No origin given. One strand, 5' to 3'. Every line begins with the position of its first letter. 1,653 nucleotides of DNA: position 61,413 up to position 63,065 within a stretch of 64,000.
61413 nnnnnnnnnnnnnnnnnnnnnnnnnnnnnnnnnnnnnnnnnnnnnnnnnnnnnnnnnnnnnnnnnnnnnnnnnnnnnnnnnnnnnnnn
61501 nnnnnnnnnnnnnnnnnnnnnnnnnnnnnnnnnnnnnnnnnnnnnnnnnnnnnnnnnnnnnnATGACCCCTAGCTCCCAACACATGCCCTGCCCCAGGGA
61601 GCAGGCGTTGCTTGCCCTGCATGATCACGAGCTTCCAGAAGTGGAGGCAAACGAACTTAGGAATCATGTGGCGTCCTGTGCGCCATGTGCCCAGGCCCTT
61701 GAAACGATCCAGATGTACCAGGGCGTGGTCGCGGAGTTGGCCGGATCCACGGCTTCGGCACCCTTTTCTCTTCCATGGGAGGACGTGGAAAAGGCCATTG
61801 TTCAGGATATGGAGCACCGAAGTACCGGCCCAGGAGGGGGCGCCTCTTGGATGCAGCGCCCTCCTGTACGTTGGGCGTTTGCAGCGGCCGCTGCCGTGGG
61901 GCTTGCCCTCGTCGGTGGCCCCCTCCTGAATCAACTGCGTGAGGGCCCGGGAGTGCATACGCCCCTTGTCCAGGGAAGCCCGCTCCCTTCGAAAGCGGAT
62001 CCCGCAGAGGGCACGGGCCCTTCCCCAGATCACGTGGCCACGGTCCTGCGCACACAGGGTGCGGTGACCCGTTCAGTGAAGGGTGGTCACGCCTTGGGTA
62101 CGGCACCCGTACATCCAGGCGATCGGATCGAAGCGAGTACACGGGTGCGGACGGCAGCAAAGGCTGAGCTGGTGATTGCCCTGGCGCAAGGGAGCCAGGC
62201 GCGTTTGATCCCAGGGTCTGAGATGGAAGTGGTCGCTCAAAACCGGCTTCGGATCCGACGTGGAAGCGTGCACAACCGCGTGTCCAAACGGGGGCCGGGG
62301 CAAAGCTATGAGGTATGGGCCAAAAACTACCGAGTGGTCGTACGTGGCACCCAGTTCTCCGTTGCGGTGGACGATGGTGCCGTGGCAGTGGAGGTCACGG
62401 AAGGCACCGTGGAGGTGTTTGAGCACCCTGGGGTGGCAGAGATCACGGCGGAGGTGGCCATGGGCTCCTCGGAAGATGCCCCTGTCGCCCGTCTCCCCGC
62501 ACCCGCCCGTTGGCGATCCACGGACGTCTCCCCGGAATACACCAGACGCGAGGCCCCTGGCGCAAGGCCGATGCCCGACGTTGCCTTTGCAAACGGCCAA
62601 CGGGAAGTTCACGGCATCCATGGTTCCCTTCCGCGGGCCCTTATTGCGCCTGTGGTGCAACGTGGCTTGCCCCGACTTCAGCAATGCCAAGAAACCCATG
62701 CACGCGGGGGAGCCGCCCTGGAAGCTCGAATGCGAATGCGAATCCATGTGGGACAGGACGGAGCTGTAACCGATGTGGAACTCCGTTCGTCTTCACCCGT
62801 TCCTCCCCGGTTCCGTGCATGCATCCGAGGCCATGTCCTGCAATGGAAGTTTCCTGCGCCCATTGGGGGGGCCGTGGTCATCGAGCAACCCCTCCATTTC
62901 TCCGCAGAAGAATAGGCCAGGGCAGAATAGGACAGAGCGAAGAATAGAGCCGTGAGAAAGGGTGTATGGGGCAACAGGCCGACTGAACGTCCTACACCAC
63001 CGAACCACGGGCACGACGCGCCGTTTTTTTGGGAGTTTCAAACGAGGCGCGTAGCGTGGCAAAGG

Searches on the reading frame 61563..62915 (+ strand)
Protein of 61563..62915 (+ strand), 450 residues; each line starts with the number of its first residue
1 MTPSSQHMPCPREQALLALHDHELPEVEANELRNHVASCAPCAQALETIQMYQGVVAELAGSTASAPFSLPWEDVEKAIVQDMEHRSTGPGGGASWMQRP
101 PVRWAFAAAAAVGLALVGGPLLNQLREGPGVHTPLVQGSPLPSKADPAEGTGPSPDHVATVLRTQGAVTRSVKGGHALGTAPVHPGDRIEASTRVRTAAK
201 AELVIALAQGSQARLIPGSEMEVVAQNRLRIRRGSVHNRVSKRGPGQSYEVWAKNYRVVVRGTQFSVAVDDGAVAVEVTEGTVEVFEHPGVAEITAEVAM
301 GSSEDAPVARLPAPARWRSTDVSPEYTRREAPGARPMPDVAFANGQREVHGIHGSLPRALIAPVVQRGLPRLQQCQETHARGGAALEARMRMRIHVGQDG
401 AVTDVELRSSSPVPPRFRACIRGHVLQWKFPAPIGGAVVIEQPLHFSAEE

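Call 73: find_encoding_contigs(protein=window:61563-62915:+, flank=10000, max_places=2)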
Protein window:61563-62915:+ (450 aa): 1 contig read that carries it; 1 place shown.
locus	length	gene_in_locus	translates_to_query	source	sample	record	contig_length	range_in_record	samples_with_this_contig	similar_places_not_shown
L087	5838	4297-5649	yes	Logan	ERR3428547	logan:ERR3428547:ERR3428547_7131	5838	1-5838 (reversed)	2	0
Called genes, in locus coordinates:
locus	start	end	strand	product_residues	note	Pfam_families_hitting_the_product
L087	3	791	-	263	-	?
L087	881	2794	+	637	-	PF00664:ABC_membrane, PF00005:ABC_tran, PF02463:SMC_N, PF13304:AAA_21 (faint)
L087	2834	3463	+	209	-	-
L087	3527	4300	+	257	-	PF04542:Sigma70_r2, PF08281:Sigma70_r4_2, PF04545:Sigma70_r4 (weak)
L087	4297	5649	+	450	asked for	PF04773:FecR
